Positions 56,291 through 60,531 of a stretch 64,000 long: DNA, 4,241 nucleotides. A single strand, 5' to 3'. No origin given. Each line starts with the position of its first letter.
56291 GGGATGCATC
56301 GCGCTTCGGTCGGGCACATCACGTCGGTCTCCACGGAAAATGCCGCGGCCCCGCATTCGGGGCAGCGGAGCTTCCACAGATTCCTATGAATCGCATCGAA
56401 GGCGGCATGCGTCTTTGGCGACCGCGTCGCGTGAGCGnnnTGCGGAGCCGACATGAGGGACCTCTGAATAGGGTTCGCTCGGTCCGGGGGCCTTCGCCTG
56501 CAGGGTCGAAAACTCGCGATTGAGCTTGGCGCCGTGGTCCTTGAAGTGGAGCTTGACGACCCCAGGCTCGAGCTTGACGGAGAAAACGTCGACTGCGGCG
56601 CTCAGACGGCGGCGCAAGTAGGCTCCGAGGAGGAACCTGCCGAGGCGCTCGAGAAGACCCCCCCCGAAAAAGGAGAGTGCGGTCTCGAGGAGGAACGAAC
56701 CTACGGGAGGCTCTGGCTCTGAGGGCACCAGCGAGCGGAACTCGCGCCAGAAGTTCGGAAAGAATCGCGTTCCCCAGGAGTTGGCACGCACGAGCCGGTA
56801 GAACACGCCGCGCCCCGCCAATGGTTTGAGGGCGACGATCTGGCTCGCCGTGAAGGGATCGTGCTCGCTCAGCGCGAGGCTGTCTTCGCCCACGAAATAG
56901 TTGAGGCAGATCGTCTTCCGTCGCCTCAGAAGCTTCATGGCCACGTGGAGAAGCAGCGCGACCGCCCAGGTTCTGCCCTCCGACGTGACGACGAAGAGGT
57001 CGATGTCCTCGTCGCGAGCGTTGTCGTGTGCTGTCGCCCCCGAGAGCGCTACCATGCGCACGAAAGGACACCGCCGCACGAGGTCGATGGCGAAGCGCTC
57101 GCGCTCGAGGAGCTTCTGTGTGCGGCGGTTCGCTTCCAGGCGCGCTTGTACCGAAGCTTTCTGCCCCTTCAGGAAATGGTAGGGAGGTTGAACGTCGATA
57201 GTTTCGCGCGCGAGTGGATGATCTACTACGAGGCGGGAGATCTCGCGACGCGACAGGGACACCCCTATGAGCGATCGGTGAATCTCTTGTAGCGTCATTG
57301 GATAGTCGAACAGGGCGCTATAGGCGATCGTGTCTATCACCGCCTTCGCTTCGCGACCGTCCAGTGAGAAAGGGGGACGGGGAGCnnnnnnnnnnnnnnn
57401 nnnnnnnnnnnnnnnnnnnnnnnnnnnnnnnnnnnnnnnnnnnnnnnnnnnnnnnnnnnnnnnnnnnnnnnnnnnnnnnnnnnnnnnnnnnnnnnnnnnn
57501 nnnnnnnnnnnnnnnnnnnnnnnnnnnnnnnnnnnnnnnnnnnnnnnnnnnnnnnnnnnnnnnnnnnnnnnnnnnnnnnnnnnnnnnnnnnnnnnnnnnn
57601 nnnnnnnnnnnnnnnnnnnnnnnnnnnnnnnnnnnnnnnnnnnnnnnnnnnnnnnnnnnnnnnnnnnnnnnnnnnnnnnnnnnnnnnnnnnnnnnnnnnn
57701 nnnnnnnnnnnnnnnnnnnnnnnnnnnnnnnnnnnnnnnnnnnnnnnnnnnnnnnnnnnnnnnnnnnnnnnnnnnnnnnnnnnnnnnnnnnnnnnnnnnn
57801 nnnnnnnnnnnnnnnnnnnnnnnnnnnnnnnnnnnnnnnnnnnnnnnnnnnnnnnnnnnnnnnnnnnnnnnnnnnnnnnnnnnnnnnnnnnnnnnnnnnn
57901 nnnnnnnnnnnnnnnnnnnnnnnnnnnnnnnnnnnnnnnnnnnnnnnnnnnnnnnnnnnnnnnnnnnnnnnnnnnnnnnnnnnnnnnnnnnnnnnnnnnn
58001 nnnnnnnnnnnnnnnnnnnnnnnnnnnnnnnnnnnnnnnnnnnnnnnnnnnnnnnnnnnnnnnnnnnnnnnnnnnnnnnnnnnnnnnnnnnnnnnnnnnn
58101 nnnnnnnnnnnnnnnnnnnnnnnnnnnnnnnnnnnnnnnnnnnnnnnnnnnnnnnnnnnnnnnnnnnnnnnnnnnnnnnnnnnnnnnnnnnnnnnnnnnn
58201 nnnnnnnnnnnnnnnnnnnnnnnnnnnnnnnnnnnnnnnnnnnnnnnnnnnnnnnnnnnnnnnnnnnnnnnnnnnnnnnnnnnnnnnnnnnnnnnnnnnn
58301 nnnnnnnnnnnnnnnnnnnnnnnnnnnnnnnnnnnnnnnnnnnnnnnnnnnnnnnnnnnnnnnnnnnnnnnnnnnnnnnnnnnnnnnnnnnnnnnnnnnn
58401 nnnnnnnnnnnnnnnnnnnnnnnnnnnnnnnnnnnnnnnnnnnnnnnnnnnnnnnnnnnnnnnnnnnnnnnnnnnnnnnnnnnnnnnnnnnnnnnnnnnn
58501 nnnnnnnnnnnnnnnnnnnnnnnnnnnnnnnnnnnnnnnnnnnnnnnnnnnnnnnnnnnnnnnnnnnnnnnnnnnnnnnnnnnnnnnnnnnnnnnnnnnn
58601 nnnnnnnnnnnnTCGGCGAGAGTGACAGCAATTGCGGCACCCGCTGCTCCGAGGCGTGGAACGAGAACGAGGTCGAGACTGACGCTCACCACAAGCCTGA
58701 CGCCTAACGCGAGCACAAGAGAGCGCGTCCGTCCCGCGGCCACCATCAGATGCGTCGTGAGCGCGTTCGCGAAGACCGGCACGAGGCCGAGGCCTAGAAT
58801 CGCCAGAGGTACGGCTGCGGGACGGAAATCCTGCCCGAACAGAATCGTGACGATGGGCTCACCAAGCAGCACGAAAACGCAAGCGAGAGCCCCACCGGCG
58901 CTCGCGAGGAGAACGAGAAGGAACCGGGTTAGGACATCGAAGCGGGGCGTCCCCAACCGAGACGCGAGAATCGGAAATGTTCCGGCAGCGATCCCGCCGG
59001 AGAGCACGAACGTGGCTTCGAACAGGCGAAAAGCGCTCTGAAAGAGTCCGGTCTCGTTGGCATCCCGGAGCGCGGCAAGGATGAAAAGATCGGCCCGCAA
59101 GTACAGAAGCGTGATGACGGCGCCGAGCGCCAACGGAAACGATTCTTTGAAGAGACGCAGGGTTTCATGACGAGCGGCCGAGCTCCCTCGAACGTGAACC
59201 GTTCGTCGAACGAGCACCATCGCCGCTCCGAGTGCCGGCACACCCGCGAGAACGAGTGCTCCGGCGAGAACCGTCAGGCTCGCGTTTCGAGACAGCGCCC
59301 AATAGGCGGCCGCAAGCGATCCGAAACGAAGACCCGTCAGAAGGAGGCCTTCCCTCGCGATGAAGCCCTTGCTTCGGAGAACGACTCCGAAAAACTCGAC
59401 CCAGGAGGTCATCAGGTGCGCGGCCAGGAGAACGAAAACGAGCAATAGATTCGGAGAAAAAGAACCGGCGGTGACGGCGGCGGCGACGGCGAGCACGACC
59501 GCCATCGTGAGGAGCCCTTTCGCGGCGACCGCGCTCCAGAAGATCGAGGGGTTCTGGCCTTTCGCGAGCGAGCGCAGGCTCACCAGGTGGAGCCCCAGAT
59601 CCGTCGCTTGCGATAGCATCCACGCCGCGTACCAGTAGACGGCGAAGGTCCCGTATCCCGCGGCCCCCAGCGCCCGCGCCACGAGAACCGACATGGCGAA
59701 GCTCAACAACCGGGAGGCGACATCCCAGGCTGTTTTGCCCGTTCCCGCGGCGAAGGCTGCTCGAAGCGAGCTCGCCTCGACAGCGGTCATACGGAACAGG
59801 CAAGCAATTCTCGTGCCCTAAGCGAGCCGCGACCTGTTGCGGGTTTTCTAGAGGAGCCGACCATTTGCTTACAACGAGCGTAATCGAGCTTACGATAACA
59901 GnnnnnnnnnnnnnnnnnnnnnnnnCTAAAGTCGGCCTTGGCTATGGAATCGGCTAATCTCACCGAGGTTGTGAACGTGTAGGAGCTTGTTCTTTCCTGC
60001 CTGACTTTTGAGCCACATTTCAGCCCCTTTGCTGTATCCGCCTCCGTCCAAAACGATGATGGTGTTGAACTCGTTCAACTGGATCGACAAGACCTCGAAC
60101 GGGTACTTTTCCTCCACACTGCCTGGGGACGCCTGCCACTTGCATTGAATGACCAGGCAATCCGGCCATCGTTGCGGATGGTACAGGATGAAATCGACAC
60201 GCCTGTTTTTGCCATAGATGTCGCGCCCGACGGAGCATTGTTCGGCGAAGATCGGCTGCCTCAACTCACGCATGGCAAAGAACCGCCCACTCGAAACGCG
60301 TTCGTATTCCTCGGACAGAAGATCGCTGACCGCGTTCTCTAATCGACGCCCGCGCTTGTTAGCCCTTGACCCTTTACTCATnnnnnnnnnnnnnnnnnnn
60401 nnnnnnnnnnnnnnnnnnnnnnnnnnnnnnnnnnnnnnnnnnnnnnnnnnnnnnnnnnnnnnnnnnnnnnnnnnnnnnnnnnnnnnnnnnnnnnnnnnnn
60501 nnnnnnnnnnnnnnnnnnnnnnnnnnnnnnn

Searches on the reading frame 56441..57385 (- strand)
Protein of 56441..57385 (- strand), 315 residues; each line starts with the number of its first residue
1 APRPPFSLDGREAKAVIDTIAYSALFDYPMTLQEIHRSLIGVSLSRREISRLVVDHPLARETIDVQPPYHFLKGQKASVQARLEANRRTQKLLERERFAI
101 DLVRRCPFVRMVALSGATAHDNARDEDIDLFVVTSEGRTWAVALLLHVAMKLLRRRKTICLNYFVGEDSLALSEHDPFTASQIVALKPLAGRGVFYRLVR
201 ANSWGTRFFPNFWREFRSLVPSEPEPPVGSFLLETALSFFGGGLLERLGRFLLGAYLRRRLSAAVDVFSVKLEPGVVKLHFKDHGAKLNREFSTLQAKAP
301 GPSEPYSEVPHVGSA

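Call 60: search_solved_structures(query=window:56441-57385:-, max_evalue=1)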
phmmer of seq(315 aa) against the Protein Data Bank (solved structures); distinct sequences matched with E-value up to 1: 1.
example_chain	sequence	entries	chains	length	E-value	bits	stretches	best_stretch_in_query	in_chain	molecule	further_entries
1wot_A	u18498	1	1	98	0.34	13.6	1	92-150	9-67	PUTATIVE MINIMAL NUCLEOTIDYLTRANSFERASE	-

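Call 100: search_protein_families(library=pfam, proteins=[window:56441-57385:-], max_evalue=1)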
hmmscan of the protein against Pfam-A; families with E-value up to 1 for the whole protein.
window:56441-57385:- (315 aa): 1 family
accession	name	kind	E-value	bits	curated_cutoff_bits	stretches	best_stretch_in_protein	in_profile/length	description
PF18765.7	Polbeta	-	0.08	13.6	26.9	1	106-146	10-51/93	Polymerase beta, Nucleotidyltransferase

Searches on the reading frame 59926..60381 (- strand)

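Call 4: search_protein_families(library=pfam, proteins=[window:59926-60381:-], max_evalue=0.01)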
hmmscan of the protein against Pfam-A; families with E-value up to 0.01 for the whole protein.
window:59926-60381:- (151 aa): 2 families
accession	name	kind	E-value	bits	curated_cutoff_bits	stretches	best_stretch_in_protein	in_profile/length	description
PF20472.4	PDDEXK_11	-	1.4e-27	96.7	23.7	1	6-142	1-137/145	PD-(D/E)XK nuclease superfamily domain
PF04556.18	DpnII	-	0.0037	17.1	23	1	5-119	141-251/278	DpnII restriction endonuclease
